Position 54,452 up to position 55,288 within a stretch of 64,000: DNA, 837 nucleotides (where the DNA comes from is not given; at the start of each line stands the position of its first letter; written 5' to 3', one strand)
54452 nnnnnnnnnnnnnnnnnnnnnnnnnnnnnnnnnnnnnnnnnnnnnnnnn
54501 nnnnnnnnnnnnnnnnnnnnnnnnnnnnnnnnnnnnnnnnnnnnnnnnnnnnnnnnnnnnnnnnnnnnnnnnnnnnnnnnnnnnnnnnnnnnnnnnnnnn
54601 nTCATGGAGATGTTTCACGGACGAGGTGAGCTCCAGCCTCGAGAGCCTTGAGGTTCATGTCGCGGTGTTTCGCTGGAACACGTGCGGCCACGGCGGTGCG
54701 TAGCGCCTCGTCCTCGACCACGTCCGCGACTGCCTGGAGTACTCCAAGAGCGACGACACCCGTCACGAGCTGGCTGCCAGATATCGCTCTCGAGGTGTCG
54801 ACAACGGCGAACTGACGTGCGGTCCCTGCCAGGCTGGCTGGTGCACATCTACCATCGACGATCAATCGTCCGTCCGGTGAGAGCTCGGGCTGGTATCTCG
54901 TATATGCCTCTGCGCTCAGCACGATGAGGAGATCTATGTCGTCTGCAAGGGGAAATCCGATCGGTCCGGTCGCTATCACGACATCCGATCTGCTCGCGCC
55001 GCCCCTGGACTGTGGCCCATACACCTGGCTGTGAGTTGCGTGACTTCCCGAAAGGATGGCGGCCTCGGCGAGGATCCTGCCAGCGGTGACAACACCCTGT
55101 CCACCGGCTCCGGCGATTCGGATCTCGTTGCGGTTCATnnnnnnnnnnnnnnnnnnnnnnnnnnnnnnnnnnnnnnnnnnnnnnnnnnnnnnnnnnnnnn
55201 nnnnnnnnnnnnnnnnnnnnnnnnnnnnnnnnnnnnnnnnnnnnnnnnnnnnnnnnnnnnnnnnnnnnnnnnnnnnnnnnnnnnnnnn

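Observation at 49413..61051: Twelve-gene translationally coupled operon mixing LeuA/LeuCD-type, bbs-like beta-oxidation and two ferredoxin-dependent 2-oxoacid oxidoreductases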

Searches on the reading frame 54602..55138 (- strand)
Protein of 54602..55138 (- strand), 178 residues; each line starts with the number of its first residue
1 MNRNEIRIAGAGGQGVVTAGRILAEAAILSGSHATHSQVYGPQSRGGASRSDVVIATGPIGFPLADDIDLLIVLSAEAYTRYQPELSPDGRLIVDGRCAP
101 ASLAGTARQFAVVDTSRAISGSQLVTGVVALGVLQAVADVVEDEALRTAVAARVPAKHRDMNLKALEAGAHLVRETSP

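Call 4: search_protein_families(library=pfam, proteins=[window:54602-55138:-])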
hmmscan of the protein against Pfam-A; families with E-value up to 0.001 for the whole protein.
window:54602-55138:- (178 aa): 1 family
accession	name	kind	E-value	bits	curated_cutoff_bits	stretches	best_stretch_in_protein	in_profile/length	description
PF01558.24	POR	-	1.5e-29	103.8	27.4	1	12-170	1-172/173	Pyruvate ferredoxin/flavodoxin oxidoreductase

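Call 5: search_protein_families(library=ncbifam, proteins=[window:54602-55138:-])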
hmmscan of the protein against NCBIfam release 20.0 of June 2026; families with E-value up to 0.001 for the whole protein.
window:54602-55138:- (178 aa): 24 families
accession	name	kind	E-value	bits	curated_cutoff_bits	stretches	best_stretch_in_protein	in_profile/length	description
NF006323.0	PRK08537.1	equivalog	9.6e-39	132.6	235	1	3-175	2-180/181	2-oxoacid:ferredoxin oxidoreductase subunit gamma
NF006211.0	PRK08338.1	equivalog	1.2e-26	93.2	239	1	5-170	2-165/170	2-oxoacid:ferredoxin oxidoreductase subunit gamma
NF006275.0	PRK08441.1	equivalog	6.8e-25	87.7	216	1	3-176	2-181/185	2-oxoglutarate-acceptor oxidoreductase subunit OorC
TIGR03710.1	OAFO_sf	subfamily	8.3e-19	67.6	482.75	1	5-176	3-176/561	2-oxoacid:acceptor oxidoreductase subunit alpha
NF005322.0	PRK06853.1-2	equivalog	1.3e-16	60.9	237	1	3-103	5-107/197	indolepyruvate oxidoreductase subunit beta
NF005325.0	PRK06853.1-5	equivalog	4.8e-16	59.1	230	1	3-172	3-190/192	indolepyruvate oxidoreductase subunit beta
NF005323.0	PRK06853.1-3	equivalog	7.9e-16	58.6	238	2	3-106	6-110/197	indolepyruvate oxidoreductase subunit beta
TIGR02175.1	PorC_KorC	subfamily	1.1e-14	54.6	81.1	1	5-172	3-174/177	2-oxoacid:acceptor oxidoreductase, gamma subunit, pyruvate/2-ketoisovalerate family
TIGR03334.1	IOR_beta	equivalog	7.2e-14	52.2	205.8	2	5-102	2-100/189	indolepyruvate ferredoxin oxidoreductase subunit beta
NF005324.0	PRK06853.1-4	equivalog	2e-13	50.6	222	1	3-175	2-191/196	indolepyruvate oxidoreductase subunit beta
NF004917.0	PRK06274.1-3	equivalog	5e-12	46.2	284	1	5-102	4-103/203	indolepyruvate oxidoreductase subunit beta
NF004916.0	PRK06274.1-2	equivalog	7.4e-12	45.7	227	1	6-169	5-172/178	indolepyruvate oxidoreductase subunit beta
NF040683.1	PorC_Meth_Thtga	equivalog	2.5e-11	43.7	270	1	5-174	3-174/177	pyruvate synthase subunit PorC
NF005328.0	PRK06853.2-2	equivalog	4.5e-11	42.8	240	1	1-95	1-95/192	indolepyruvate oxidoreductase subunit beta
NF006321.0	PRK08534.1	equivalog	3.3e-10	39.9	225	1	5-174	3-178/181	pyruvate ferredoxin oxidoreductase subunit gamma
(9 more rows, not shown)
